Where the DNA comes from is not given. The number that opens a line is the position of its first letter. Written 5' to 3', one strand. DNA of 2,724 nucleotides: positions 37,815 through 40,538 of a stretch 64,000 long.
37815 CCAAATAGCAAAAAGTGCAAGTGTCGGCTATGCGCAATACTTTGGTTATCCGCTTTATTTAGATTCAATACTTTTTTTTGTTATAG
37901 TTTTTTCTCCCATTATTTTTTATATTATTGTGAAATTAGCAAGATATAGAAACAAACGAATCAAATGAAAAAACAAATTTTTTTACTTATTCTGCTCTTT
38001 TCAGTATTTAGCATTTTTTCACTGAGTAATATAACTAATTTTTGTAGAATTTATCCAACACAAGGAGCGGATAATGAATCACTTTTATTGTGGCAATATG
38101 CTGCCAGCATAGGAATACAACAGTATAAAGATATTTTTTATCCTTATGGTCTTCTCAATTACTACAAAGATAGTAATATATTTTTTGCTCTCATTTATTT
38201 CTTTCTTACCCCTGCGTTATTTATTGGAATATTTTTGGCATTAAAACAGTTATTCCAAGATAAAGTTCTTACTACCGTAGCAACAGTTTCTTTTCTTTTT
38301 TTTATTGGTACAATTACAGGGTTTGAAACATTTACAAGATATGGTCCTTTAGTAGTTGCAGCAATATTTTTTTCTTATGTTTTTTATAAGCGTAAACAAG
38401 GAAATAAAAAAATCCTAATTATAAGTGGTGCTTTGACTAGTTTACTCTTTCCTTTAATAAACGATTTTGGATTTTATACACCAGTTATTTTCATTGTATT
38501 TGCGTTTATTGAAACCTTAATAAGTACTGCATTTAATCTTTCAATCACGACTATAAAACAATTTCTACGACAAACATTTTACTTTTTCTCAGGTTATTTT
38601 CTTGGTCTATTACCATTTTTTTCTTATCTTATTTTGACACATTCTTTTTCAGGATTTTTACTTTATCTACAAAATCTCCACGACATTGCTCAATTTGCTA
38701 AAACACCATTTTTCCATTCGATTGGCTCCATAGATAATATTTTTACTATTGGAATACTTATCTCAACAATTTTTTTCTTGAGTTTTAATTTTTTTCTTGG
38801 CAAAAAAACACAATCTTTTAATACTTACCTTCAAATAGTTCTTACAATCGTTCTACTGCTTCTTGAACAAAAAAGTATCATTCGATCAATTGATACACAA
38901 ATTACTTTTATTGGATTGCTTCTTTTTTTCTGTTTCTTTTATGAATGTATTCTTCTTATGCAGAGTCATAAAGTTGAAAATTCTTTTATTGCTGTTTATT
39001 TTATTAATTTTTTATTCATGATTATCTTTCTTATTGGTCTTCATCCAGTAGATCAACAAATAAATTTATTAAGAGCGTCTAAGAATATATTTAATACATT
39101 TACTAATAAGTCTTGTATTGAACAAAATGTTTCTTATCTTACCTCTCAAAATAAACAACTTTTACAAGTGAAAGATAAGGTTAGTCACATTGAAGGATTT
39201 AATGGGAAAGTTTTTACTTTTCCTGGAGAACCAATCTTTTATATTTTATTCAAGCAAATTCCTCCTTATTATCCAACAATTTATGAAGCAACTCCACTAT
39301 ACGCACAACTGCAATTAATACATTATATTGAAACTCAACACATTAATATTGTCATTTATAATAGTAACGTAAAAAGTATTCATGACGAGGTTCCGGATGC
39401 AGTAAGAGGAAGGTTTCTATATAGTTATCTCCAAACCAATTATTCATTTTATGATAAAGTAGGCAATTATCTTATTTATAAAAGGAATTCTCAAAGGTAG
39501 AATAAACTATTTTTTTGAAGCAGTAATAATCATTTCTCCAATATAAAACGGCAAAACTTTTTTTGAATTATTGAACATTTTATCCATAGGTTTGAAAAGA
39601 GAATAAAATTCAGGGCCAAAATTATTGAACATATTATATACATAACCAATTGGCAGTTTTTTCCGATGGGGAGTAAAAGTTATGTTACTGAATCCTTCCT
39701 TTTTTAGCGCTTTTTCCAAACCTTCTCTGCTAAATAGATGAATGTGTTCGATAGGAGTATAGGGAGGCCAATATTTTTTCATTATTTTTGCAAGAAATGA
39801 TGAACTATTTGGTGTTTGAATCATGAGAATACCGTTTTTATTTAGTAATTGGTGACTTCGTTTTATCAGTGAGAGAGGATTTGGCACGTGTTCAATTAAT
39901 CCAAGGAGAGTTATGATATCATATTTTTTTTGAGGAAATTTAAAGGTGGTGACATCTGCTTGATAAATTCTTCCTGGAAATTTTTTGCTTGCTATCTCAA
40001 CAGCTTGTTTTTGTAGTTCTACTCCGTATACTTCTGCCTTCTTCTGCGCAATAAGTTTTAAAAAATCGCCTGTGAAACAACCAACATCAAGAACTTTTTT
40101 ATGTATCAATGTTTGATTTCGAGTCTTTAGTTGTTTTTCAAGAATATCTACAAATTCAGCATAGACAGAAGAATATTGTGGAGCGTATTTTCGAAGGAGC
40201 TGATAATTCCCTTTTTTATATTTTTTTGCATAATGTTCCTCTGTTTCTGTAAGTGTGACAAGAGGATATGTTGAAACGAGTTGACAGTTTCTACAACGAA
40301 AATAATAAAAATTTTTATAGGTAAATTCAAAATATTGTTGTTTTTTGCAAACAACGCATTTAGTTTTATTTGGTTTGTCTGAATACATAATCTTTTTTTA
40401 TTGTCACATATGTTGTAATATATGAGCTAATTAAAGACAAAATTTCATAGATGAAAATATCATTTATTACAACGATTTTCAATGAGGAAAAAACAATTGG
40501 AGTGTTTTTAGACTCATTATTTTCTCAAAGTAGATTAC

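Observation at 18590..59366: Glycan-assembly supercluster of ~41 kb dominated by lipid-linked-sugar (GT-C) chemistry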

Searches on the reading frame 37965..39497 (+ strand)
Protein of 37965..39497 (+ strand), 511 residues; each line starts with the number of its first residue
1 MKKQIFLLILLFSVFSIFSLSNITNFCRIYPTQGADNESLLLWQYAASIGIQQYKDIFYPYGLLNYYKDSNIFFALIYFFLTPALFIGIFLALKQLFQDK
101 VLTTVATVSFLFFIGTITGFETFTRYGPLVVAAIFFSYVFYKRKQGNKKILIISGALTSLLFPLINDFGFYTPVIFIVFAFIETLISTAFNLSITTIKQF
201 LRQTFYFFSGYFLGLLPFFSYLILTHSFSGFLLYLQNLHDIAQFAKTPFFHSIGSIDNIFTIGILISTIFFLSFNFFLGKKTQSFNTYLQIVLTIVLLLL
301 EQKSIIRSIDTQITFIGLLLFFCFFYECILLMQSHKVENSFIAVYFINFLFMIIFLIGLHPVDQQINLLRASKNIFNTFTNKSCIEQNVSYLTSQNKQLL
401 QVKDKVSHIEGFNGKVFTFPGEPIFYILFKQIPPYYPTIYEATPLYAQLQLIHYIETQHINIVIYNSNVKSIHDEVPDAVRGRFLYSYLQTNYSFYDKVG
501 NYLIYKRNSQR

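Call 6: search_protein_families(library=pfam, proteins=[window:37965-39497:+], max_evalue=0.01)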
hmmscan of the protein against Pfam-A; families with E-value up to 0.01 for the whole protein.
window:37965-39497:+ (511 aa): 0 families

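Call 12: search_protein_families(library=ncbifam, proteins=[window:37965-39497:+], max_evalue=0.1)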
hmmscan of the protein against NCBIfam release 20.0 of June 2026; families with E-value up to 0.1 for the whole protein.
window:37965-39497:+ (511 aa): 0 families

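Call 17: search_solved_structures(query=window:37965-39497:+, max_evalue=10)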
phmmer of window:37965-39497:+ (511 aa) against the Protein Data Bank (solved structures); distinct sequences matched with E-value up to 10: 3.
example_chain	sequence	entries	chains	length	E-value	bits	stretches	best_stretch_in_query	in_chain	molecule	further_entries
2qfi_A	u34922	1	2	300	0.42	12.9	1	152-285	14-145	Ferrous-iron efflux pump fieF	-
3h90_A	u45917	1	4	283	0.43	12.9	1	152-285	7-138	Ferrous-iron efflux pump fieF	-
2rad_A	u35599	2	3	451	0.6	12.4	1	371-435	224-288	Succinoglycan biosynthesis protein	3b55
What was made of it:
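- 37965..39500 (+): GT-C glycosyltransferase of a family restricted to CPR, with no Pfam model. No family hit (calls 6, 12, 17).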

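Call 21: find_homologous_proteins(query=window:37965-39497:+, max_evalue=0.001)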
Query window:37965-39497:+ (511 aa): 73 proteins with E <= 0.001 among 8000 candidates.
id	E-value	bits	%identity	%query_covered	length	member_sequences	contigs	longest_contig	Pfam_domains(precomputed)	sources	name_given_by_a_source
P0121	0.0e+0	1098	100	100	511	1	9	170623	-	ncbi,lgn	-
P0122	1.6e-219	748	69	100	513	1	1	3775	-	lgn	-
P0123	2.0e-166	573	55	100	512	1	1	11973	-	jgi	jgi:hypothetical protein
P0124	5.1e-157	542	51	100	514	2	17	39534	-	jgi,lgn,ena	-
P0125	6.9e-157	542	50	100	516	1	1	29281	-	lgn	-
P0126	1.5e-151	524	50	100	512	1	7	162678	-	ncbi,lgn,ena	ncbi:MAG: hypothetical protein AAB531_00725 [Patescibacteria group bacterium]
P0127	7.8e-141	489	48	98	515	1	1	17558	-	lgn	-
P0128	1.3e-134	468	45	98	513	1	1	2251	-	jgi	jgi:hypothetical protein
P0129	6.4e-124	433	47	94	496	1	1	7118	-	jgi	jgi:hypothetical protein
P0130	2.0e-123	431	43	99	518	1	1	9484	-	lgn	-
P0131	2.5e-123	431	44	100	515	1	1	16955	-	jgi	jgi:hypothetical protein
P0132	1.1e-122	429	44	98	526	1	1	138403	-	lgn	-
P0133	1.2e-122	429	44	99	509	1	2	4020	-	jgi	jgi:hypothetical protein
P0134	3.1e-115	404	42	100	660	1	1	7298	-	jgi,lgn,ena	-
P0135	9.6e-115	403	43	100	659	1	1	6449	-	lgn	-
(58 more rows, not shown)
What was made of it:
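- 37965..39500 (+): 73 homologues, all from Patescibacteria, all 'hypothetical' (call 21).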

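Call 34: predict_structure(alignment_id=A1)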
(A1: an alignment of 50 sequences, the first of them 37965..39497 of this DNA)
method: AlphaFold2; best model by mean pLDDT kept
length: 511 residues; sequences in the alignment: 50
mean_pLDDT: 87.1   pTM: 0.86
mean pLDDT of the five models: 87.1, 87.0, 86.2, 84.4, 84.0
residues with pLDDT >= 90: 308; 70-90: 149; 50-70: 43; < 50: 11
segments of 3 or more residues with pLDDT < 50: 363-372
pLDDT, mean of each block of 10 residues (from residue 1): 88 93 75 75 91 90 88 91 96 95 96 89 92 95 79 95 91 95 87 90 96 96 94 86 64 80 93 82 87 94 66 91 94 93 94 82 46 51 78 88 96 93 91 91 92 96 90 76 93 95 89 55
secondary structure, 60 per line:
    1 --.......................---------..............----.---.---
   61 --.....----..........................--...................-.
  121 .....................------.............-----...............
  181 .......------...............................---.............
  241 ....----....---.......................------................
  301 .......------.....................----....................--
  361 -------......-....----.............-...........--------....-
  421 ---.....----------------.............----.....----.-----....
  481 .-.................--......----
elements in order: H3-25 H35-48 H63-67 H72-97 H100-118 H120-141 H148-160 H166-187 H194-224 H228-244 H249-252 H256-278 H285-307 H314-334 H339-358 H368-373 H375-378 H383-395 H397-407 E416-419 H424-428 H445-457 E462-466 H478-481 H483-492 E493-499 E502-507
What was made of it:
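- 37965..39500 (+): Model pLDDT 87 (call 34).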

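Call 40: fold_search(model_id=the predicted structure, library=pdb)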
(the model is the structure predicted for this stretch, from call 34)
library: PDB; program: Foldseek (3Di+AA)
matches with E <= 10: 291; with E <= 0.001: 2
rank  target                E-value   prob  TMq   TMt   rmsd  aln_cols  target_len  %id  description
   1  8if8_B                3.5e-04  1.00  0.46  0.40  10.2       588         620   10  Arabinosyltransferase AftA (released 2023-05-31)
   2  7zli_A                4.6e-04  1.00  0.46  0.37  11.7       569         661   12  Cryo-EM structure of C-mannosyltransferase CeDPY19, in complex with Dol25-P-Man and bound to CMT2-Fab and anti-Fab nan (released 2023-01-11)
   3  7zlh_A                1.0e-03  1.00  0.44  0.36  12.0       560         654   12  Cryo-EM structure of C-mannosyltransferase CeDPY19, in apo state, bound to CMT2-Fab and anti-Fab nanobody (released 2023-01-11)
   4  7zlg_A                1.3e-03  1.00  0.53  0.44  11.5       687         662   12  Cryo-EM structure of C-mannosyltransferase CeDPY19, in complex with acceptor peptide and bound to CMT2-Fab and anti-Fa (released 2023-01-11)
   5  8pn9_A                4.4e-02  0.99  0.46  0.38  13.2       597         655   10  Structure of human oligosaccharyltransferase OST-A complex bound to NGI-1 (released 2024-05-08)
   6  6gxc_A                4.8e-02  0.97  0.35  0.27  13.2       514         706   11  Bacterial oligosaccharyltransferase PglB in complex with an inhibitory peptide and a reactive lipid-linked oligosaccha (released 2018-11-14)
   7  5f15                  1.4e-01  0.93  0.45  0.43  13.4       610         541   10  Crystal Structure of ArnT from Cupriavidus metallidurans bound to Undecaprenyl phosphate (released 2016-02-17)
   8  9ub7_B                1.6e-01  0.89  0.34  0.42  17.0       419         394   16  Structure of glycosylphosphatidylinositol transamidase,state 1 (released 2026-04-08)
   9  9lsz_A                2.1e-01  0.06  0.10  0.09  28.5       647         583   11  Inward-open Structure of human B0AT1 (released 2026-02-18)
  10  6p25_B                2.5e-01  0.97  0.29  0.23   6.5       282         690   11  Structure of S. cerevisiae protein O-mannosyltransferase Pmt1-Pmt2 complex bound to the sugar donor and a peptide acce (released 2019-07-10)
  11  9i5k_A                3.9e-01  0.77  0.36  0.37  11.8       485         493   11  Structure of the Chaetomium thermophilum Pmt4 homodimer (C2 symmetry) (released 2025-12-24)
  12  6s7t_A                4.4e-01  0.66  0.43  0.33  12.7       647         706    9  Cryo-EM structure of human oligosaccharyltransferase complex OST-B (released 2019-12-18)
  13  7wc5                  5.5e-01  0.07  0.09  0.12  26.9       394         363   12  Crystal structure of serotonin 2A receptor in complex with psilocin (released 2022-01-26)
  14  9i5l_A                6.3e-01  0.72  0.24  0.18  10.7       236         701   17  Structure of the Chaetomium thermophilum Pmt4 homodimer (C1 symmetry) (released 2025-12-24)
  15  4ja3_B                7.5e-01  0.04  0.10  0.11  24.6       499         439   12  Partially occluded inward open conformation of the xylose transporter XylE from E. coli (released 2013-05-01)
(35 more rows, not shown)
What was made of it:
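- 37965..39500 (+): Foldseek: AftA E 3.5e-4, then DPY19, STT3, PglB, ArnT and Pmt, while transporters have probability 0.1 or less (call 40).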

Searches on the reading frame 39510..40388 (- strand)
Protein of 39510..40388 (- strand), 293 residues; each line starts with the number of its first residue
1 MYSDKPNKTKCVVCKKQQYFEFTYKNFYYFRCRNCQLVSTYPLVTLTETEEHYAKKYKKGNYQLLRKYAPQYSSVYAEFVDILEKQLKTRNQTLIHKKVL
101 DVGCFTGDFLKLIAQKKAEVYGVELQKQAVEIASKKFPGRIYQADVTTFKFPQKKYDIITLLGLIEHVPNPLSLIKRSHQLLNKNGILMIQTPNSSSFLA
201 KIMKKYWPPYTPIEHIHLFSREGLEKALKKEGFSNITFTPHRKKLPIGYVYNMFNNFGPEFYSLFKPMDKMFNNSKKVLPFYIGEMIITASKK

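Call 6: search_protein_families(library=pfam, proteins=[window:39510-40388:-], max_evalue=0.01)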
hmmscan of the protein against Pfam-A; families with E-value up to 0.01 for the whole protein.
window:39510-40388:- (293 aa): 10 families
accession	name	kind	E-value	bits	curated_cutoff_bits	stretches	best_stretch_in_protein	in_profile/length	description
PF13489.12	Methyltransf_23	-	8.3e-29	100.9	27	1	96-236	23-162/164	Methyltransferase domain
PF08241.18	Methyltransf_11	-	4.2e-16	59.8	21.2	1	100-190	1-95/95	Methyltransferase domain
PF13847.12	Methyltransf_31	-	2.9e-15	56.7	27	1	97-204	5-124/145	Methyltransferase domain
PF13649.12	Methyltransf_25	-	3.2e-14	53.8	27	1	99-186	1-97/97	Methyltransferase domain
PF08242.18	Methyltransf_12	-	3.4e-14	53.8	30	1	100-188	1-98/98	Methyltransferase domain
PF07021.18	MetW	-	2.9e-06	27.5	21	1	97-181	15-101/193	Methionine biosynthesis protein MetW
PF05219.18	DREV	-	4.9e-05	23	26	1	82-189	81-185/265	DREV methyltransferase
PF01728.25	FtsJ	-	6e-05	23.5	24.1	1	96-151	22-80/181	FtsJ-like methyltransferase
PF08003.17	Methyltransf_9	-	0.00039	19.9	23.8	1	92-236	112-263/315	Protein of unknown function (DUF1698)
PF05175.20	MTS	-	0.005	16.9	23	0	87-160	27-103/170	Methyltransferase small domain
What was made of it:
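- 39507..40388 (-): Class I SAM methyltransferase. Methyltransf_23 101 bits (call 6).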
